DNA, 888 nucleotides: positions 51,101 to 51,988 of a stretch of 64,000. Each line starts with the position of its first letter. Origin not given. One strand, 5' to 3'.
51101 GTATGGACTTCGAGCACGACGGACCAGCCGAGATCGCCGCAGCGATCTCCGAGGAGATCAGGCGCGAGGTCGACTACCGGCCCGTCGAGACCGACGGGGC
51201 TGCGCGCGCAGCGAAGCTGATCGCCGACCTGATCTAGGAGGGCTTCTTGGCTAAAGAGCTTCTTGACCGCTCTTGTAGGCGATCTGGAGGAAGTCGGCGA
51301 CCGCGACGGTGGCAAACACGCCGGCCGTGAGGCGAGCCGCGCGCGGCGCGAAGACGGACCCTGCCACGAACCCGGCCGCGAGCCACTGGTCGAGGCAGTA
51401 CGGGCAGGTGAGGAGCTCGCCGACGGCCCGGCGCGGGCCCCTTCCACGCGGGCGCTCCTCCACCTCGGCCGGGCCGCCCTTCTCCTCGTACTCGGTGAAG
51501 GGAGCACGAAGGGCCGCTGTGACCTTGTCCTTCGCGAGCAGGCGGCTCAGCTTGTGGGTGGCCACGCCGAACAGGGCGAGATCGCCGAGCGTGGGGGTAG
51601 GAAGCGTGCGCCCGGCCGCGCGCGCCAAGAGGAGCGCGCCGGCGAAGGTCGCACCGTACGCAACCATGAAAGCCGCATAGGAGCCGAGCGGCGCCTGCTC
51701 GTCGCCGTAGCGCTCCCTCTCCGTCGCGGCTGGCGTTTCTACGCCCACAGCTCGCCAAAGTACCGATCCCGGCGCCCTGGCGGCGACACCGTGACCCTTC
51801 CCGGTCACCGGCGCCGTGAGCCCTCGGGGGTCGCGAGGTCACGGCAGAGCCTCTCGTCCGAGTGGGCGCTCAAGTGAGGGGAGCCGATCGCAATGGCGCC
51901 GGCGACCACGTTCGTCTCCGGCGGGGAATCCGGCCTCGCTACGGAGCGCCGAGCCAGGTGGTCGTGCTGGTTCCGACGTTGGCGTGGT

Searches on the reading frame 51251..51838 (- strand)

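Call 41: search_protein_families(library=pfam, proteins=[window:51251-51838:-], max_evalue=0.001)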
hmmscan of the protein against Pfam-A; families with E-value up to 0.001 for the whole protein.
window:51251-51838:- (195 aa): 1 family
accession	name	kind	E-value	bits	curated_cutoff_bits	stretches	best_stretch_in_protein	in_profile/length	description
PF07098.16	DUF1360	-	3.4e-34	117.3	21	1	89-188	1-102/102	Protein of unknown function (DUF1360)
